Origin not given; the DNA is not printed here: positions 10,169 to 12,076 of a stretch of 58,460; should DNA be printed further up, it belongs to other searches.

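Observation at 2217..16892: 13-gene envelope-glycan locus mixing an ABC-transporter-dependent pathway with four periplasm-facing GT-C-type enzymes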

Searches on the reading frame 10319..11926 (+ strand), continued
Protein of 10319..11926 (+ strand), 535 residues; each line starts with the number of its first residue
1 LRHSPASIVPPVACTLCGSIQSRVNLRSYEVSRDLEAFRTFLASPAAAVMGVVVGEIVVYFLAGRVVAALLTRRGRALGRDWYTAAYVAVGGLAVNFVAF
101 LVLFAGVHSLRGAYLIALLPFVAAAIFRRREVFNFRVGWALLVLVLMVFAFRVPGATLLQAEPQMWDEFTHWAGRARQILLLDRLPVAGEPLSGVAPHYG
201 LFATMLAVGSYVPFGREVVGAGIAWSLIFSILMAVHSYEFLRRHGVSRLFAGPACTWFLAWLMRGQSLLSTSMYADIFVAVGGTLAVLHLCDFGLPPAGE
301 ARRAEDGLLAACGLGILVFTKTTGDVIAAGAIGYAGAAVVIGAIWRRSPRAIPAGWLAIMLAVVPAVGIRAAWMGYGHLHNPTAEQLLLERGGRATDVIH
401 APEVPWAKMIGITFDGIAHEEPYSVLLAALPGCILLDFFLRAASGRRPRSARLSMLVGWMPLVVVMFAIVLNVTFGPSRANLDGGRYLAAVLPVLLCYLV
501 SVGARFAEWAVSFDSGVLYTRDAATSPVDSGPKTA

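Call 47: fold_search(model_id=the predicted structure, library=pdb)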
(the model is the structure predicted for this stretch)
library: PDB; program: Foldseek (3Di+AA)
matches with E <= 10: 308; with E <= 0.001: 2
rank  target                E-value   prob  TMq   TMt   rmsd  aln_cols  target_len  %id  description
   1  5f15                  7.0e-04  1.00  0.48  0.45  13.8       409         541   15  Crystal Structure of ArnT from Cupriavidus metallidurans bound to Undecaprenyl phosphate (released 2016-02-17)
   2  5ezm                  8.7e-04  1.00  0.44  0.42  13.9       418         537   14  Crystal Structure of ArnT from Cupriavidus metallidurans in the apo state (released 2016-02-17)
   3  8if8_B                1.1e-03  1.00  0.46  0.39  15.9       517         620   17  Arabinosyltransferase AftA (released 2023-05-31)
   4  8if8_C                2.1e-03  1.00  0.47  0.41  15.9       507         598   15  Arabinosyltransferase AftA (released 2023-05-31)
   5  7bvf_B                7.1e-03  1.00  0.40  0.22   8.7       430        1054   14  Cryo-EM structure of Mycobacterium tuberculosis arabinosyltransferase EmbA-EmbB-AcpM2 in complex with ethambutol (released 2020-04-29)
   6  7bve_A                8.1e-03  1.00  0.36  0.20  15.1       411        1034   14  Cryo-EM structure of Mycobacterium smegmatis arabinosyltransferase EmbC2-AcpM2 in complex with ethambutol (released 2020-04-29)
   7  6p25_B                4.7e-02  1.00  0.33  0.25   5.2       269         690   15  Structure of S. cerevisiae protein O-mannosyltransferase Pmt1-Pmt2 complex bound to the sugar donor and a peptide acce (released 2019-07-10)
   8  3wak                  4.7e-02  0.99  0.39  0.25  13.3       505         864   14  Crystal structure of the Archaeoglobus fulgidus oligosaccharyltransferase (O29867_ARCFU) in the apo form (released 2013-10-30)
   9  7tpg_B                4.7e-02  0.69  0.22  0.26  18.5       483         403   14  Single-Particle Cryo-EM Structure of the WaaL O-antigen ligase in its ligand bound state (released 2022-04-06)
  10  7e9s_A                6.3e-02  0.98  0.38  0.24  13.1       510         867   13  Archaeal oligosaccharyltransferase AglB from Archaeoglobus fulgidus in complex with an inhibitory peptide and a dolich (released 2021-09-08)
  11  9s6r_A                7.8e-02  0.97  0.34  0.42  10.9       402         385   12  Ternary cryo-EM structure of yeast ALG3 with Dol25-PP-GlcNAc2Man5, Dol25-P-Man, and Fab (released 2026-03-18)
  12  6p25_A                8.2e-02  1.00  0.34  0.24   5.1       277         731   18  Structure of S. cerevisiae protein O-mannosyltransferase Pmt1-Pmt2 complex bound to the sugar donor and a peptide acce (released 2019-07-10)
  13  3waj                  9.3e-02  0.98  0.39  0.27  17.1       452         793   16  Crystal structure of the Archaeoglobus fulgidus oligosaccharyltransferase (O29867_ARCFU) complex with Zn and sulfate (released 2013-10-30)
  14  7bvc_B                1.0e-01  0.97  0.39  0.22   8.7       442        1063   14  Cryo-EM structure of Mycobacterium smegmatis arabinosyltransferase EmbA-EmbB-AcpM2 in complex with ethambutol (released 2020-04-29)
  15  9dlh                  1.1e-01  0.97  0.39  0.34   8.6       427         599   14  donor substrate analog-bound AftB (released 2025-06-25)
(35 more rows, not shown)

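Call 51: find_encoding_contigs(protein=P0007, flank=10000, max_places=2)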
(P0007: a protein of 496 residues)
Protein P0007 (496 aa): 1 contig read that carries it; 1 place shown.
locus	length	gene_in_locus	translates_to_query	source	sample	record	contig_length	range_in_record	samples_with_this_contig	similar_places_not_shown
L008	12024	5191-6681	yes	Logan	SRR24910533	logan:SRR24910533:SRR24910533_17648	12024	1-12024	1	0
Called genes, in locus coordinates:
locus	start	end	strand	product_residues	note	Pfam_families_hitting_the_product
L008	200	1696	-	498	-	PF01370:Epimerase, PF05368:NmrA, PF13460:NAD_binding_10, PF11066:DUF2867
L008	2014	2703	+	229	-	PF01797:Y1_Tnp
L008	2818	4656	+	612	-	-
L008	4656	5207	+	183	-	-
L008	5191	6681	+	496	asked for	-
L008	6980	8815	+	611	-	PF10502:Peptidase_S26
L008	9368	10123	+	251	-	PF00005:ABC_tran, PF13304:AAA_21 (faint), PF12399:BCA_ABC_TP_C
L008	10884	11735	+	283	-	PF00069:Pkinase, PF07714:PK_Tyr_Ser-Thr, PF01163:RIO1 (faint), PF03109:ABC1 (weak)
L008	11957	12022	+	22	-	?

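Call 52: find_encoding_contigs(protein=P0008, flank=10000, max_places=2)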
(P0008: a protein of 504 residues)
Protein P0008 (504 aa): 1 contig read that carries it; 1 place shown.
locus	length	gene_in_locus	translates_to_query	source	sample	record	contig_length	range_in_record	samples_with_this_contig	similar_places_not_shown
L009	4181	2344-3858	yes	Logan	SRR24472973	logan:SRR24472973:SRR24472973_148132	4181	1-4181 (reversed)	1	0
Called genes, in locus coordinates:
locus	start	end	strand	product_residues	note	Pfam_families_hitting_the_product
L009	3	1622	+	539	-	?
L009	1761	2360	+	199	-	-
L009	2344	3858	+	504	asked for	-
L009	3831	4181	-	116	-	?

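Call 62: search_protein_families(library=pfam, proteins=[L001:11500-13380:-, L008:2818-4656:+, L002:5981-9406:+], max_evalue=0.1)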
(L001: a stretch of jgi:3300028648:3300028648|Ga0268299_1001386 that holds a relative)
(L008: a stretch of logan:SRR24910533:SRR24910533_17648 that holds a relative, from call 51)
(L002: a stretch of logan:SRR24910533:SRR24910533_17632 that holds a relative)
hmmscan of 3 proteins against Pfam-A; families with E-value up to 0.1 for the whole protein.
L001:11500-13380:- (626 aa): 1 family
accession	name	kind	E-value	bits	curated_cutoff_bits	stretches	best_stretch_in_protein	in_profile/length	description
PF19484.4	DUF6020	-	0.019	13.8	28.3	1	299-346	534-581/604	Family of unknown function (DUF6020)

L008:2818-4656:+ (612 aa): 1 family
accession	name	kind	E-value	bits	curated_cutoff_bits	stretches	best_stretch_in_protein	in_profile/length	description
PF09586.16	YfhO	-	0.026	13.3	28.5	1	532-569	789-826/835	Bacterial membrane protein YfhO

L002:5981-9406:+ (1141 aa): 2 families
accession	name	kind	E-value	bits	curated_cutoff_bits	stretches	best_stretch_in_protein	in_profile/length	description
PF09586.16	YfhO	-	1e-14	54.4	28.5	2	1052-1103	777-828/835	Bacterial membrane protein YfhO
PF04748.18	Polysacc_deac_2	-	0.098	12.2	27.5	0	567-654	62-146/212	Divergent polysaccharide deacetylase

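Call 74: search_protein_families(library=pfam, proteins=[L006:7654-8943:+, L006:8963-9553:+, L006:9796-11730:+, L006:11721-12452:+, L006:12403-13458:+, L006:13455-14972:+, L004:9650-11539:+, L004:7213-8715:-, L004:11455-12501:+, L004:12547-13656:+], max_evalue=0.01)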
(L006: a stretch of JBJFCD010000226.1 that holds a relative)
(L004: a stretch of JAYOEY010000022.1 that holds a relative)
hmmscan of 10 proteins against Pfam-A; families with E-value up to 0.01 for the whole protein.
L006:7654-8943:+ (429 aa): 7 families
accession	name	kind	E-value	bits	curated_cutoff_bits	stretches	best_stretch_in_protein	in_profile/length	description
PF13304.12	AAA_21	-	6.4e-16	59.7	27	1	22-378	1-303/304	AAA domain, putative AbiEii toxin, Type IV TA system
PF13175.12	AAA_15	-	3.4e-15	57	32.1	1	5-378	7-374/374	AAA ATPase domain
PF13476.12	AAA_23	-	8.8e-06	26.9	27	1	5-157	3-131/201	AAA domain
PF00005.33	ABC_tran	-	3.1e-05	25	25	1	16-50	7-42/137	ABC transporter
PF13555.12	AAA_29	-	0.0024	18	27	1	9-36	9-38/61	P-loop containing region of AAA domain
PF00158.32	Sigma54_activat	-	0.0034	17.5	20.2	0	19-54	21-56/168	Sigma-54 interaction domain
PF02463.25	SMC_N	-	0.0042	17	40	0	18-49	21-55/220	RecF/RecN/SMC N terminal domain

L006:8963-9553:+ (196 aa): 0 families

L006:9796-11730:+ (644 aa): 0 families

L006:11721-12452:+ (243 aa): 5 families
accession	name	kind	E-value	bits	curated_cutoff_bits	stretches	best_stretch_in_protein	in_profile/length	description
PF13489.12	Methyltransf_23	-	1.6e-10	41.4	27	1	40-174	7-124/164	Methyltransferase domain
PF08242.18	Methyltransf_12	-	1.8e-07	32.2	30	1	61-157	2-97/98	Methyltransferase domain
PF13649.12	Methyltransf_25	-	3.8e-06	28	27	1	59-156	1-97/97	Methyltransferase domain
PF03848.20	TehB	-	0.0001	22.2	20.4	1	82-162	53-134/193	Tellurite resistance protein TehB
PF08241.18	Methyltransf_11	-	0.00053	21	21.2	1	61-159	2-94/95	Methyltransferase domain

L006:12403-13458:+ (351 aa): 2 families
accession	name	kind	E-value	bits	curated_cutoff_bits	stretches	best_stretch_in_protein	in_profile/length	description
PF00535.33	Glycos_transf_2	-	2.5e-14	54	23.3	1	11-168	2-162/168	Glycosyl transferase family 2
PF04138.20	GtrA_DPMS_TM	-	8.7e-13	48.9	26.1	1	231-344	1-117/117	GtrA/DPMS, transmembrane domain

L006:13455-14972:+ (505 aa): 2 families
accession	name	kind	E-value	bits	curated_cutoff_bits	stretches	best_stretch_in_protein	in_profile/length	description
PF00501.34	AMP-binding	-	2e-57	195.2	29.9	1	11-364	3-384/384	AMP-binding enzyme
PF13193.12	AMP-binding_C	-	0.0004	21.7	24.5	1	423-491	1-76/76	AMP-binding enzyme C-terminal domain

L004:9650-11539:+ (629 aa): 0 families

L004:7213-8715:- (500 aa): 2 families
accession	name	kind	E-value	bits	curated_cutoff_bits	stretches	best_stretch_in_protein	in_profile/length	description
PF00883.26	Peptidase_M17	-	5.3e-125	417.2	25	1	182-489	2-309/310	Cytosol aminopeptidase family, catalytic domain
PF02789.23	Peptidase_M17_N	-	3e-25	89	23.4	1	19-144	3-128/129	Cytosol aminopeptidase family, N-terminal domain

L004:11455-12501:+ (348 aa): 2 families
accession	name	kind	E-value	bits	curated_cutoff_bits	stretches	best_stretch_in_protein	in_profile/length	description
PF00535.33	Glycos_transf_2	-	3.1e-13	50.4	23.3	1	39-163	2-135/168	Glycosyl transferase family 2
PF13641.12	Glyco_tranf_2_3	-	0.00011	22.7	27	1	35-123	1-101/230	Glycosyltransferase like family 2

L004:12547-13656:+ (369 aa): 1 family
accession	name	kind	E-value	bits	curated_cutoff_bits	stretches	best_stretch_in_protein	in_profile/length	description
PF03739.19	LptF_LptG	-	7.7e-73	246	27.9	1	7-353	2-350/353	Lipopolysaccharide export system permease LptF/LptG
